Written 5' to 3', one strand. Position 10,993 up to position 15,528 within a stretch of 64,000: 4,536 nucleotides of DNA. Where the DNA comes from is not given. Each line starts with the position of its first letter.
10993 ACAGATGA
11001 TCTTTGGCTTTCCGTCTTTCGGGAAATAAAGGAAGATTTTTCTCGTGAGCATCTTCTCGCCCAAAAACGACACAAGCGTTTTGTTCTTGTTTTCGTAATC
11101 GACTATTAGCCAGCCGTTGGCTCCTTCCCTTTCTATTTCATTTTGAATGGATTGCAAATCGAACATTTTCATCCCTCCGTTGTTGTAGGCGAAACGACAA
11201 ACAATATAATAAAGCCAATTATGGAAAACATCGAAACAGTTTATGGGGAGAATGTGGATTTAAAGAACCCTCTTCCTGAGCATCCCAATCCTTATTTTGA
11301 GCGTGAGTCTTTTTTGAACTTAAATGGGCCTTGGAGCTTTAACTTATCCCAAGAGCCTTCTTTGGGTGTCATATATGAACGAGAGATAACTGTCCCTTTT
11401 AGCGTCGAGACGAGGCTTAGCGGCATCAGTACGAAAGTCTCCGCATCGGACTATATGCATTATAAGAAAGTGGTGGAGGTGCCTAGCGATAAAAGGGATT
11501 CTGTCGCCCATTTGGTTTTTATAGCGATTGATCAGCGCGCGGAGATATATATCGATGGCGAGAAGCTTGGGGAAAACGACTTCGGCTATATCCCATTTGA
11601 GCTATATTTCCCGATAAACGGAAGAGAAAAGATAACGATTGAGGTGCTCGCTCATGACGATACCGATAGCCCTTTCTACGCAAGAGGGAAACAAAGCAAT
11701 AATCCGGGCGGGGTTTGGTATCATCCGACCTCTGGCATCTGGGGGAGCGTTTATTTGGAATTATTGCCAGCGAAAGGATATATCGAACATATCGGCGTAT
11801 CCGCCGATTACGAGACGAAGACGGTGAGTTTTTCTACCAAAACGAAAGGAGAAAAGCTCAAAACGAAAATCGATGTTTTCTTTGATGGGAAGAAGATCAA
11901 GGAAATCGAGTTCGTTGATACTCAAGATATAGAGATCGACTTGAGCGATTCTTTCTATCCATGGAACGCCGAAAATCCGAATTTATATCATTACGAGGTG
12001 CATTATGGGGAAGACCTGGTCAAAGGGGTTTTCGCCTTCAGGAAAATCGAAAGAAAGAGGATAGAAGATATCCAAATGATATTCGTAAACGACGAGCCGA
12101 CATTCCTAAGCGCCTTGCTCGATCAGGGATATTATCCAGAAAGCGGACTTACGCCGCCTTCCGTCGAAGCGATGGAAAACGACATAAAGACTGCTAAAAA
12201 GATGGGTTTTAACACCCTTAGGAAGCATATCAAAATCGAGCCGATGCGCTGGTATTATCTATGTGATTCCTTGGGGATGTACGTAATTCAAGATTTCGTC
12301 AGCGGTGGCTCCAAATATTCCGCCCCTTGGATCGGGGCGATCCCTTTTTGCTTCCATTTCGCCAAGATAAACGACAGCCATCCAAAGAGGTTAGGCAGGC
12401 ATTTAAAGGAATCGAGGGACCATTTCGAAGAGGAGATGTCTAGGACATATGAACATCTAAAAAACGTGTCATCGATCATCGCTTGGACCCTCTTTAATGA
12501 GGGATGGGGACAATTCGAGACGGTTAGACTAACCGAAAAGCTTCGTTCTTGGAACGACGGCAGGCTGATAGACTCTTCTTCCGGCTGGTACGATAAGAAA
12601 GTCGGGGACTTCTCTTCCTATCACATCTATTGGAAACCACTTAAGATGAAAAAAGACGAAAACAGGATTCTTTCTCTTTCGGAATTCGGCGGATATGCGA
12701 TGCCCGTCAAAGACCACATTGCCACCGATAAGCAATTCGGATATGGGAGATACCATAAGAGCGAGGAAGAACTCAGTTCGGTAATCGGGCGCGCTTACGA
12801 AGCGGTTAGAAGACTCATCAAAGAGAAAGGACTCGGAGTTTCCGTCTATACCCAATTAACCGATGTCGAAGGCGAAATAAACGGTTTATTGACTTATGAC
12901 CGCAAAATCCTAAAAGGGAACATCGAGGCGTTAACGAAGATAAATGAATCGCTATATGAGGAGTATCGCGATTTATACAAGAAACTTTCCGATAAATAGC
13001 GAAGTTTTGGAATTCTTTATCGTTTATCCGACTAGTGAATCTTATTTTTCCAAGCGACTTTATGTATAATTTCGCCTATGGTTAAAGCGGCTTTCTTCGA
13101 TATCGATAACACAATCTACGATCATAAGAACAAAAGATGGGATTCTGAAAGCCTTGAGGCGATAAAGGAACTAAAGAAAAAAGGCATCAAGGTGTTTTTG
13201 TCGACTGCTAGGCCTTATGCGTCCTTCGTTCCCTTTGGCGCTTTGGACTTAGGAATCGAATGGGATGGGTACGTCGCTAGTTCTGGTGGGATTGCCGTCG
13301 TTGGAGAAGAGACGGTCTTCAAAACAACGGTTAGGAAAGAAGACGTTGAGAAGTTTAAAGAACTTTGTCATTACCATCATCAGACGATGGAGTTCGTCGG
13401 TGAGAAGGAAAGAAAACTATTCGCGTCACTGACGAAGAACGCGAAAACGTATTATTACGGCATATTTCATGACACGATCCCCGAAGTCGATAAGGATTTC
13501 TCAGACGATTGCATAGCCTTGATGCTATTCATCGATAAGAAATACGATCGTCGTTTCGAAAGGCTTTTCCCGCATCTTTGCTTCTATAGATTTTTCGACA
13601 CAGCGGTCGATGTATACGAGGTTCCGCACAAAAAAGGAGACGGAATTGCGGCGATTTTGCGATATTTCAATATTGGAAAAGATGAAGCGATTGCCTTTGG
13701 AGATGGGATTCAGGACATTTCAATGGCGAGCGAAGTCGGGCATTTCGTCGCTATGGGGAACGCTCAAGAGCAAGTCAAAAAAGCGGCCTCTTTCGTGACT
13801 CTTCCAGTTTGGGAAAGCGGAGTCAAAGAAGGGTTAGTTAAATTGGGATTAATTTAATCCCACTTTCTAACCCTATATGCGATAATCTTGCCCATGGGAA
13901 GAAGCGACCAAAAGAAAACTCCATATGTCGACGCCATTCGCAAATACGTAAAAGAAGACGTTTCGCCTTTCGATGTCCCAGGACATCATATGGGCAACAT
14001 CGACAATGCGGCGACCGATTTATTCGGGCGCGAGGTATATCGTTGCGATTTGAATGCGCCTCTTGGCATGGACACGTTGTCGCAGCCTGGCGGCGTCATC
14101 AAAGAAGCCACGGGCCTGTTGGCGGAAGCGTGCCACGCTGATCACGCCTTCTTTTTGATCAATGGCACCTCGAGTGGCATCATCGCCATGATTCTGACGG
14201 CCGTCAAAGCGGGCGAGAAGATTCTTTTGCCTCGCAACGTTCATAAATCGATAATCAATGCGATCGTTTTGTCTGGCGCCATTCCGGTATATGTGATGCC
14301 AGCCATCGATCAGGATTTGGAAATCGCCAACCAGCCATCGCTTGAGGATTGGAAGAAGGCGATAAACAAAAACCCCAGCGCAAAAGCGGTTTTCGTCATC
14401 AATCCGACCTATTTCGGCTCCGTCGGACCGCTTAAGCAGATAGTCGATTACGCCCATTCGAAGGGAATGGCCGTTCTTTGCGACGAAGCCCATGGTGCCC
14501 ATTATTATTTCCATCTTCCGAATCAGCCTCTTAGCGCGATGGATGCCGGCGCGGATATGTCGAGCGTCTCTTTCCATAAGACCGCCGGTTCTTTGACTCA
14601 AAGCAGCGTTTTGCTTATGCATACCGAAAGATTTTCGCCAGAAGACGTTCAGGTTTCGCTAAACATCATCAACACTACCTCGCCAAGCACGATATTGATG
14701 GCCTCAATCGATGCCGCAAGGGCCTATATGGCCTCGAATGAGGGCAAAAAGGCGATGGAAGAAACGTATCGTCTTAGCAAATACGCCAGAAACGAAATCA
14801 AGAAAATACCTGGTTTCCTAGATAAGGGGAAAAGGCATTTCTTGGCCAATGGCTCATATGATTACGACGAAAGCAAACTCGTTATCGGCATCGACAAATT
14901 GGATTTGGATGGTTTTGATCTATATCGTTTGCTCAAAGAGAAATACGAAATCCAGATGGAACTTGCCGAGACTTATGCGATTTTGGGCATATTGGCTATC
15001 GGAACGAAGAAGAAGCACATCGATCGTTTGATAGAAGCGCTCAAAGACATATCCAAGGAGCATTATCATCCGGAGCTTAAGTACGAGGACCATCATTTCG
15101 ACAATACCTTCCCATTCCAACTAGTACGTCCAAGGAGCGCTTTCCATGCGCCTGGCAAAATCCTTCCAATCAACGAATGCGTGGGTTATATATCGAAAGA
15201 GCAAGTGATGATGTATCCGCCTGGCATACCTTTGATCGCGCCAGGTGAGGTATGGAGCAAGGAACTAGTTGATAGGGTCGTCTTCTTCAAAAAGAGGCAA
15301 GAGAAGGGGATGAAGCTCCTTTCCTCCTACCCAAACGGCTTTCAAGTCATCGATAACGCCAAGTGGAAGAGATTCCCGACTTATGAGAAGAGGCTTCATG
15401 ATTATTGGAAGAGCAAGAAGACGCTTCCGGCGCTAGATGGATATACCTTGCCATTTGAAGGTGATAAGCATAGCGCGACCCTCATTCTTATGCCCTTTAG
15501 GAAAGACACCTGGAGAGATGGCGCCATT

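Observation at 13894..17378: Arginine decarboxylase fused in-frame to agmatine deiminase, followed by translationally coupled N-carbamoylputrescine amidase: a compact two-gene agmatine-to-putrescine route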

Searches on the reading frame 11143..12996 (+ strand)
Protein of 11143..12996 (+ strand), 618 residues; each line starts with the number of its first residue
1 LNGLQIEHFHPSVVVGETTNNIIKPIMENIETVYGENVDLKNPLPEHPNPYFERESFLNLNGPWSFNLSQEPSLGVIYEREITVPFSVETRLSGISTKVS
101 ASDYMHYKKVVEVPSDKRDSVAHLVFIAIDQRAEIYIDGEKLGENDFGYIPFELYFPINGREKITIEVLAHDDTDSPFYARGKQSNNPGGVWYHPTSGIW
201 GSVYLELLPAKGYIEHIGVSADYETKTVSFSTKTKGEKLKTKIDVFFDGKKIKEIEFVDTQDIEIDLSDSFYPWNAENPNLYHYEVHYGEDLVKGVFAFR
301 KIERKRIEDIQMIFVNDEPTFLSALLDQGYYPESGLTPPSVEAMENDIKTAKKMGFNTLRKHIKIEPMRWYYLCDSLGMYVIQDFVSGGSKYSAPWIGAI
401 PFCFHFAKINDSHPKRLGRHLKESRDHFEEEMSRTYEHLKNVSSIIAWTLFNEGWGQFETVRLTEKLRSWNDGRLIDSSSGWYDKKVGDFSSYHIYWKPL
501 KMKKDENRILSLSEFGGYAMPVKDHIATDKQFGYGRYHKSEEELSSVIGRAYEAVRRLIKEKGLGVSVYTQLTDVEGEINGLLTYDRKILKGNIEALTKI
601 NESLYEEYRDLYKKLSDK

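Call 3: search_protein_families(library=pfam, proteins=[window:11143-12996:+], max_evalue=0.01)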
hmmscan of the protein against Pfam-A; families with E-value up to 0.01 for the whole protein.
window:11143-12996:+ (618 aa): 3 families
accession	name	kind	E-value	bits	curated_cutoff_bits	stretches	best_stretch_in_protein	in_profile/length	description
PF02836.23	Glyco_hydro_2_C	-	2.4e-10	40.5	21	1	341-491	35-173/302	Glycosyl hydrolases family 2, TIM barrel domain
PF02837.24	Glyco_hydro_2_N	-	2.1e-08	34.8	28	1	102-206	64-166/169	Glycosyl hydrolases family 2, sugar binding domain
PF22666.2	Glyco_hydro_2_N2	-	0.0047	17.4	27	0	102-149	47-95/167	Glycosyl hydrolase 2 galactose-binding domain-like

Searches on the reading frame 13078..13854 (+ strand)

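Call 3: search_protein_families(library=pfam, proteins=[window:13078-13854:+], max_evalue=0.01)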
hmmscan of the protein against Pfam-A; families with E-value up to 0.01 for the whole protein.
window:13078-13854:+ (259 aa): 4 families
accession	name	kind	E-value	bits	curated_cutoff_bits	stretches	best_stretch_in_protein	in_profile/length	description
PF08282.18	Hydrolase_3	-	1.4e-41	143.4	20.9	1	6-251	2-253/255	haloacid dehalogenase-like hydrolase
PF00702.32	Hydrolase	-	1.5e-11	45.5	26.4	1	170-221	138-191/191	haloacid dehalogenase-like hydrolase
PF13419.12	HAD_2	-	7.9e-08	33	23.8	1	155-224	104-175/178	Haloacid dehalogenase-like hydrolase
PF05116.19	S6PP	-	0.001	19.1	20.3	0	174-234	154-215/247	Sucrose-6F-phosphate phosphohydrolase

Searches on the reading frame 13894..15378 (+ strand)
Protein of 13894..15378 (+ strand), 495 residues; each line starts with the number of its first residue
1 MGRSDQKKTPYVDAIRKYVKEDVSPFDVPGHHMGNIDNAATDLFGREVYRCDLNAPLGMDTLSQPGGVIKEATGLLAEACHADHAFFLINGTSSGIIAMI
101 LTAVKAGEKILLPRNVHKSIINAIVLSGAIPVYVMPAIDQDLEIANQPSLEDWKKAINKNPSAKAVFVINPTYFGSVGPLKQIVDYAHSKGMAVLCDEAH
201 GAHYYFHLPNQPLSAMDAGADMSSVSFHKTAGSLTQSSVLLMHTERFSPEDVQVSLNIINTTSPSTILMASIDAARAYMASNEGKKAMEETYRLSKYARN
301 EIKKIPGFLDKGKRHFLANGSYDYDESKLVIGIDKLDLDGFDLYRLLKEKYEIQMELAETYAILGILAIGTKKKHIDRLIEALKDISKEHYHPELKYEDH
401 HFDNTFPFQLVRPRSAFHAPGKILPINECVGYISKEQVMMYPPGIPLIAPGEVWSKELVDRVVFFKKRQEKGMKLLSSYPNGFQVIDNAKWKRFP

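Call 76: search_solved_structures(query=window:13894-15378:+, max_evalue=1e-15, show_alignments=3)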
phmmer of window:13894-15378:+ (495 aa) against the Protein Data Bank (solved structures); distinct sequences matched with E-value up to 1e-15: 12.
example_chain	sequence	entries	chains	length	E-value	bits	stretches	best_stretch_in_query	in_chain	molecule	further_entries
2x3l_A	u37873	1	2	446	1e-29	106.7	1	8-462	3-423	ORN/LYS/ARG DECARBOXYLASE FAMILY PROTEIN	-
5fkz_E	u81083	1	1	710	1.1e-23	86.7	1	8-305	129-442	LYSINE DECARBOXYLASE, CONSTITUTIVE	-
9e0o_A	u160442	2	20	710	1.6e-22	82.9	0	8-305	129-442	Lysine decarboxylase, inducible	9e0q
9e0m_A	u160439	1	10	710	1.6e-22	82.9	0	8-305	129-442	Lysine decarboxylase, inducible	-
5fkx_A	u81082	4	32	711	7.5e-22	80.7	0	10-305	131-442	LYSINE DECARBOXYLASE, INDUCIBLE | Inducible lysine decarboxylase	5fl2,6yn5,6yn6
3n75_A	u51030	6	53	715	7.7e-22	80.7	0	10-305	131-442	Lysine decarboxylase, inducible | Inducible lysine decarboxylase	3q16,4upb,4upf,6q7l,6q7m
6q6i_A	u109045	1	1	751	2.1e-21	79.2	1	35-311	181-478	Biodegradative arginine decarboxylase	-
6y3x_A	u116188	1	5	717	9.1e-21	77.1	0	14-305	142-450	Lysine decarboxylase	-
9n0o_A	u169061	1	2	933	2.6e-19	72.3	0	5-134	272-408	Probable amino acid decarboxylase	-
9n0n_A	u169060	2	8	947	2.8e-19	72.2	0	5-134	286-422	Probable amino acid decarboxylase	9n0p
1ord_A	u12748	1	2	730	1.7e-18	69.6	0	8-135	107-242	ORNITHINE DECARBOXYLASE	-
1c4k_A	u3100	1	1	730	3.2e-18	68.7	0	8-135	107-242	PROTEIN (ORNITHINE DECARBOXYLASE)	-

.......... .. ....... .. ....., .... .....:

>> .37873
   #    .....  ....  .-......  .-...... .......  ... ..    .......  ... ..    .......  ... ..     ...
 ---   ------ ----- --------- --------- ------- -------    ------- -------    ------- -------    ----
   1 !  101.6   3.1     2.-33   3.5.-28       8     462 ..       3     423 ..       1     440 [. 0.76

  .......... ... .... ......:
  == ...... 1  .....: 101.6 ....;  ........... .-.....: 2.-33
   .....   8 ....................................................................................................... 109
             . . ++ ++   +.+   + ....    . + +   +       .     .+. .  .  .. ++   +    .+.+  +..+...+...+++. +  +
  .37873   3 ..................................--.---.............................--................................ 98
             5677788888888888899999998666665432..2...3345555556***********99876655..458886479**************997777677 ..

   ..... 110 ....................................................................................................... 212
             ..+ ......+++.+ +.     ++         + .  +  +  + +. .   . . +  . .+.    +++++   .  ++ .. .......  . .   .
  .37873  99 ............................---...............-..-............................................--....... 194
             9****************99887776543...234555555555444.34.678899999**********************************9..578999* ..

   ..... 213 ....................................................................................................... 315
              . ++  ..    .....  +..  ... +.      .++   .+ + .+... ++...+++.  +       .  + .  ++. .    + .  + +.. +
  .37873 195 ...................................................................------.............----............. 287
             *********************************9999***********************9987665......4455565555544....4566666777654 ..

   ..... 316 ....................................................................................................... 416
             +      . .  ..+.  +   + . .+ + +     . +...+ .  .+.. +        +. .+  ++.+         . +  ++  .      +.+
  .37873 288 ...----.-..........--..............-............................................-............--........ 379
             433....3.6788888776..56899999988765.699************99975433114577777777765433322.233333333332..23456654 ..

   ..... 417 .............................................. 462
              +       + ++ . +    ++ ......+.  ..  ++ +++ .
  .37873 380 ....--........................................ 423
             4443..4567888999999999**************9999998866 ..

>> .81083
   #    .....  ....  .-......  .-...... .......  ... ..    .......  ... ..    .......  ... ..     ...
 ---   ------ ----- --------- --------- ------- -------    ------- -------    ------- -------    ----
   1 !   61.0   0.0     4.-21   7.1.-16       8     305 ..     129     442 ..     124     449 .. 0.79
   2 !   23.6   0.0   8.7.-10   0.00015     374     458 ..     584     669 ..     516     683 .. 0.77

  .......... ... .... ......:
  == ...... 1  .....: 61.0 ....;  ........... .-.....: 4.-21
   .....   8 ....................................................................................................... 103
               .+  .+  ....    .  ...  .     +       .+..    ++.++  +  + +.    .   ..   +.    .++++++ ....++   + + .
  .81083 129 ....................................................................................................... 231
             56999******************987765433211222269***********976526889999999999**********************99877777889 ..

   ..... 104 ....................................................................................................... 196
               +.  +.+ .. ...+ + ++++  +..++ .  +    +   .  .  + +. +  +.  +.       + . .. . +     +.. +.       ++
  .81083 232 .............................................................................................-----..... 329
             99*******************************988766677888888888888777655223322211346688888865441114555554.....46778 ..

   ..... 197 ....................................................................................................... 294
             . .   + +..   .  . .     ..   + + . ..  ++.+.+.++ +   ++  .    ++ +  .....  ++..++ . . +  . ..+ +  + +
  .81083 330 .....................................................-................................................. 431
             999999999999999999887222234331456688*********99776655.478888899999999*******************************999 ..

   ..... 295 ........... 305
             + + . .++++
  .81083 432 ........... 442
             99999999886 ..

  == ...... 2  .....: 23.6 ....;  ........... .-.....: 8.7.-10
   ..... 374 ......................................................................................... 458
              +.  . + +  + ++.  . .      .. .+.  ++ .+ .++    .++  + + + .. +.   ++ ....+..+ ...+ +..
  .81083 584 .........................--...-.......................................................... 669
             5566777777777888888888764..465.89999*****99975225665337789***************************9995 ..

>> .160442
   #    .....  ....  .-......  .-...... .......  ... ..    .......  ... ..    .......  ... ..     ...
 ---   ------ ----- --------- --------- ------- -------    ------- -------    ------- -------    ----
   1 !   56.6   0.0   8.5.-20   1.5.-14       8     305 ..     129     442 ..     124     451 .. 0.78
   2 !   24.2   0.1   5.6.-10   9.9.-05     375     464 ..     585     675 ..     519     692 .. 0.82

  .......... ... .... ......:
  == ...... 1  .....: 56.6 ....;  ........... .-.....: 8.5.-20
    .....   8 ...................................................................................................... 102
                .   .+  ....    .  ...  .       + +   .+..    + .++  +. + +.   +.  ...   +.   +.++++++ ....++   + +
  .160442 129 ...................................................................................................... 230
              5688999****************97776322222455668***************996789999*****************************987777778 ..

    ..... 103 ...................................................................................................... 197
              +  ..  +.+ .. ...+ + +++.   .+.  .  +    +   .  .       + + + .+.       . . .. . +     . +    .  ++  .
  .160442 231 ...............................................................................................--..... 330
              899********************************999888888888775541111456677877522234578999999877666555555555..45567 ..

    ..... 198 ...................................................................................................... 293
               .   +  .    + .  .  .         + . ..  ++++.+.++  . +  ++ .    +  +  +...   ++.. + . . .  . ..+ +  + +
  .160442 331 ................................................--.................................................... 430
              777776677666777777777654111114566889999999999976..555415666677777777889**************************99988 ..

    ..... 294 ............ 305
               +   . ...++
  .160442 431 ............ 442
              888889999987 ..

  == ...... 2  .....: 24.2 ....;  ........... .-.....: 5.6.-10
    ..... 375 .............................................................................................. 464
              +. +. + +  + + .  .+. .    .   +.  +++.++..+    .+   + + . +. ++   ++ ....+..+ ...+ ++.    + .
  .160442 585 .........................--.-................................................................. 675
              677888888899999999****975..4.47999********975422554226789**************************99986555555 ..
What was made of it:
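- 13894..15348 (+): N-terminal ancestral-form AAT-fold Orn/Lys/Arg decarboxylase module (residues 1-485). PLP-Lys K229 codon at 14578-14580; DEAHGAH motif at residues 197-203. K229 aligns with the S-T-H-K lysine of E. coli LdcC (call 76).
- Decarboxylase: K229 sits in the S-x-H-K motif (call 76).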
